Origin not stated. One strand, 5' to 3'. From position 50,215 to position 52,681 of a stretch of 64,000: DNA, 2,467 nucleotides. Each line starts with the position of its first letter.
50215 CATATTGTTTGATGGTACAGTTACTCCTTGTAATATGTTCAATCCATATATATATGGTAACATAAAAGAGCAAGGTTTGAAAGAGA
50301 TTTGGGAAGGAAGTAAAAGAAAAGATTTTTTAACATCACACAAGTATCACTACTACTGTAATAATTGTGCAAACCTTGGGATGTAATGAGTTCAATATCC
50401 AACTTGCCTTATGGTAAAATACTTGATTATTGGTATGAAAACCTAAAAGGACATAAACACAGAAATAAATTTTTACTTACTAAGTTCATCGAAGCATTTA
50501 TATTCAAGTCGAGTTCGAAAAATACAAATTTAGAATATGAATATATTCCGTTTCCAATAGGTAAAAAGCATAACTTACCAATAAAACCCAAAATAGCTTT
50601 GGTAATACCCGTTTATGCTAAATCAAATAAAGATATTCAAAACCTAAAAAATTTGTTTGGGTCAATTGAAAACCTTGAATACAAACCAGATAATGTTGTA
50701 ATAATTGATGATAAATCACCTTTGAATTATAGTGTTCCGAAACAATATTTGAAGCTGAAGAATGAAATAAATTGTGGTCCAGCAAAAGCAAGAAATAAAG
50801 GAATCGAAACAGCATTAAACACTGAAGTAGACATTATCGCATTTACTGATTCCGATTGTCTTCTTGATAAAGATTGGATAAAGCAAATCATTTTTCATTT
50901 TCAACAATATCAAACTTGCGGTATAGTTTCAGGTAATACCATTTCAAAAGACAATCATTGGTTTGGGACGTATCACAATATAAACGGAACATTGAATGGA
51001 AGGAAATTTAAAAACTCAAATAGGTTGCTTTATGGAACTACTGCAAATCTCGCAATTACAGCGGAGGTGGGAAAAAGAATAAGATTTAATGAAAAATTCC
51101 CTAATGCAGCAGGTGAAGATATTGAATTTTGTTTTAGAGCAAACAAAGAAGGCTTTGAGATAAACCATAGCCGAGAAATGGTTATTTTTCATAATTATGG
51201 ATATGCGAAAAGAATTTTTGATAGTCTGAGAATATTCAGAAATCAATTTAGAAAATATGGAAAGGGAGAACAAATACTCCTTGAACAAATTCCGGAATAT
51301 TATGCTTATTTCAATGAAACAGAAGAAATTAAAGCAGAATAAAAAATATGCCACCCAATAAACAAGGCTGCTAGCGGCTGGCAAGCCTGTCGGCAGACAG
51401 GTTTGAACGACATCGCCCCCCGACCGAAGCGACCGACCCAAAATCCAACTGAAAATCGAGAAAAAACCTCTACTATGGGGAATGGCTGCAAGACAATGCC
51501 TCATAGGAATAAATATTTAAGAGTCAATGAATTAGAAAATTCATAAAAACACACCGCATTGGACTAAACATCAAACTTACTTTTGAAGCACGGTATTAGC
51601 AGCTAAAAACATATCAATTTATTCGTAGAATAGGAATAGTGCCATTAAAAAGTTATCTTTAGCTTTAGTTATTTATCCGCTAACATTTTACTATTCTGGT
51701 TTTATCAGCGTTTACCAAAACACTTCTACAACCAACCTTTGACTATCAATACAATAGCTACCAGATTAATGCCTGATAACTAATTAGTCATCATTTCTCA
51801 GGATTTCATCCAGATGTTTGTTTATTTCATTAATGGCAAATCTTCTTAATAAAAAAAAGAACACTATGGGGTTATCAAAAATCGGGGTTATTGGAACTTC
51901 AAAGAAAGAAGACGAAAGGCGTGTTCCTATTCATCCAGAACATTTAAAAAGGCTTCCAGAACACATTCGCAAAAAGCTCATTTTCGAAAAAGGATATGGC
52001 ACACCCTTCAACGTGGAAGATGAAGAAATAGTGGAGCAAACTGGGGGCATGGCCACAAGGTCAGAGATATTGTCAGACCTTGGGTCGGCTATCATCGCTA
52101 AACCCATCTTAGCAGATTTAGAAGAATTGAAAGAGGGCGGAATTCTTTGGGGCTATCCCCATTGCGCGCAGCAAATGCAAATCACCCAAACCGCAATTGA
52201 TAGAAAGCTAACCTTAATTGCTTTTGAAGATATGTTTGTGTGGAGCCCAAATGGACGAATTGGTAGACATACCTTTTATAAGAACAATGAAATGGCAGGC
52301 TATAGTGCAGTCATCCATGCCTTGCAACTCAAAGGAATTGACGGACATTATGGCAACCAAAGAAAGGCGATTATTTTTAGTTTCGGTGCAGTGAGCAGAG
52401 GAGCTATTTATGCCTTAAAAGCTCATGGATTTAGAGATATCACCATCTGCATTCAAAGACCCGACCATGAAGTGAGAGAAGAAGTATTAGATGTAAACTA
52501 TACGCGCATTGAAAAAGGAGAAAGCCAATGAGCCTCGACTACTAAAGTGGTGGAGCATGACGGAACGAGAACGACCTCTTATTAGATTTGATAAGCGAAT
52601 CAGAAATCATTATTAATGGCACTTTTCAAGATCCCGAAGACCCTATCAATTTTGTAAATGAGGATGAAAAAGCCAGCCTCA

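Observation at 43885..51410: AT-rich single-strand island that looks like an integron-type cassette array beside a decayed recombinase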

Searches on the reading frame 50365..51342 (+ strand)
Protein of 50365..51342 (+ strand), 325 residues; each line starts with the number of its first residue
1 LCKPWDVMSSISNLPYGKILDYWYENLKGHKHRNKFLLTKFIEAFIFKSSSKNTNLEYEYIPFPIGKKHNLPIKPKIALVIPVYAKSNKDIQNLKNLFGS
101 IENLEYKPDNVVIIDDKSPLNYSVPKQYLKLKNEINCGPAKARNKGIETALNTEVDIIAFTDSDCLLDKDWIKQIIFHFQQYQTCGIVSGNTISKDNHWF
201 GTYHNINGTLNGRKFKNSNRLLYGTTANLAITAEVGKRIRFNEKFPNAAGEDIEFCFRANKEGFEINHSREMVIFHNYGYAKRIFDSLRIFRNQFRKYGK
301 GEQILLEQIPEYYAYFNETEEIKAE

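Call 7: search_protein_families(library=pfam, proteins=[window:50365-51342:+], max_evalue=0.01)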
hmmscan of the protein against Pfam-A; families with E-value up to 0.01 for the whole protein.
window:50365-51342:+ (325 aa): 4 families
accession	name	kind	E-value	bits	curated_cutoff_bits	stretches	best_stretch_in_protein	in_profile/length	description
PF00535.33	Glycos_transf_2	-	4.2e-14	53.3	23.3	1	80-226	3-149/168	Glycosyl transferase family 2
PF13632.12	Glyco_trans_2_3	-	7.2e-08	32.9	27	1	157-301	1-142/198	Glycosyl transferase family group 2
PF13641.12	Glyco_tranf_2_3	-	2.1e-05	25.1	27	1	136-267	68-202/230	Glycosyltransferase like family 2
PF10111.15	Glyco_tranf_2_2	-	0.00076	19.5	27.3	1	126-176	48-103/276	Glycosyltransferase like family 2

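Call 8: search_protein_families(library=ncbifam, proteins=[window:50365-51342:+], max_evalue=0.01)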
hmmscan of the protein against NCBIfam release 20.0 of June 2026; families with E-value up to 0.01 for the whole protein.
window:50365-51342:+ (325 aa): 11 families
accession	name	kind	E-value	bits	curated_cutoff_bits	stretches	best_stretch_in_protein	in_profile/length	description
TIGR03965.1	mycofact_glyco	equivalog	6.2e-19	68.2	280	1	72-310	71-308/467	mycofactocin biosynthesis glycosyltransferase MftF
NF041875.1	EPS_EpsD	equivalog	1.1e-09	38.1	370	1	79-278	3-208/325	exopolysaccharide biosynthesis glycosyltransferase EpsD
NF038302.1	EPS_HpsE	equivalog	5.6e-09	35.4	300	1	126-191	61-123/307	hormogonium polysaccharide biosynthesis glycosyltransferase HpsE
TIGR01556.1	rhamnosyltran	subfamily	1.1e-08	34.6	200.55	1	90-280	6-204/281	rhamnosyltransferase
TIGR03937.1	PgaC_IcaA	equivalog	1.9e-07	30.4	422.3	1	68-192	38-163/407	poly-beta-1,6-N-acetyl-D-glucosamine synthase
NF041394.1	GtaseAglG_Halo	equivalog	1.5e-06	27.7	440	1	77-185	3-113/304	glucosyl-dolichyl phosphate glucuronosyltransferase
NF038299.1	EPS_HpsN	equivalog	1.5e-06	27.4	425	1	75-195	1-122/317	hormogonium polysaccharide biosynthesis glycosyltransferase HpsN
TIGR03111.1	glyc2_xrt_Gpos1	hypoth_equivalog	3.3e-06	26.2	363.95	1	71-197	45-174/439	TIGR03111 family XrtG-associated glycosyltransferase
NF007482.0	PRK10073.1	equivalog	0.00058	19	423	1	74-174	5-105/334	glycosyltransferase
TIGR04242.1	nodulat_NodC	equivalog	0.0043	16.1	550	1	68-195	41-171/395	chitooligosaccharide synthase NodC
NF047683.1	TeichurnBiosyTuaG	equivalog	0.0048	16.6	400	0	74-195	5-128/252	teichuronic acid biosynthesis protein TuaG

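Call 9: search_protein_families(library=padloc, proteins=[window:50365-51342:+], max_evalue=0.01)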
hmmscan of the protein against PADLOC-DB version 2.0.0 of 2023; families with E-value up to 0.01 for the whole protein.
window:50365-51342:+ (325 aa): 0 families

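Call 10: search_protein_families(library=phrogs, proteins=[window:50365-51342:+], max_evalue=0.01)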
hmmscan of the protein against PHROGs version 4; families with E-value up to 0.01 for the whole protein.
window:50365-51342:+ (325 aa): 3 families
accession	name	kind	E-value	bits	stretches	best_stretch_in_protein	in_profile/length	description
phrog_2456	-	moron, auxiliary metabolic gene and host takeover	3.9e-08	34.2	1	106-264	28-177/239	glycosyltransferase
phrog_841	-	moron, auxiliary metabolic gene and host takeover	0.00041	20.9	1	75-195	2-125/309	GtrB-like O-antigen conversion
phrog_1574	-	unknown function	0.0064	17.2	0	248-277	200-229/240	-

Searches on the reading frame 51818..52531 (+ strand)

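Call 7: search_protein_families(library=pfam, proteins=[window:51818-52531:+], max_evalue=0.01)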
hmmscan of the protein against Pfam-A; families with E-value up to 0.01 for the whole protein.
window:51818-52531:+ (237 aa): 1 family
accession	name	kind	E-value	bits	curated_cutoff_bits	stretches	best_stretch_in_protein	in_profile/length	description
PF05222.21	AlaDh_PNT_N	-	4.6e-10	40.3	30.4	1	29-138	6-116/136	Alanine dehydrogenase/PNT, N-terminal domain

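Call 8: search_protein_families(library=ncbifam, proteins=[window:51818-52531:+], max_evalue=0.01)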
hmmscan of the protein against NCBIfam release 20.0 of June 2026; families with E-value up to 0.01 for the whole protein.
window:51818-52531:+ (237 aa): 4 families
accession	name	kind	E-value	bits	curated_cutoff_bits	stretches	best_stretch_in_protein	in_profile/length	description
TIGR00518.1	alaDH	equivalog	4.9e-06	25.7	391.85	1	22-138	3-118/370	alanine dehydrogenase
NF006942.0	PRK09424.1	equivalog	7.5e-05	21.6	383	1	22-168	3-145/510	Re/Si-specific NAD(P)(+) transhydrogenase subunit alpha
TIGR00561.1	pntA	equivalog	0.00057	18.7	444.4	1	27-169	6-145/511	Re/Si-specific NAD(P)(+) transhydrogenase subunit alpha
TIGR01809.1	Shik-DH-AROM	equivalog_domain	0.0047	16.1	196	1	160-216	105-160/282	shikimate dehydrogenase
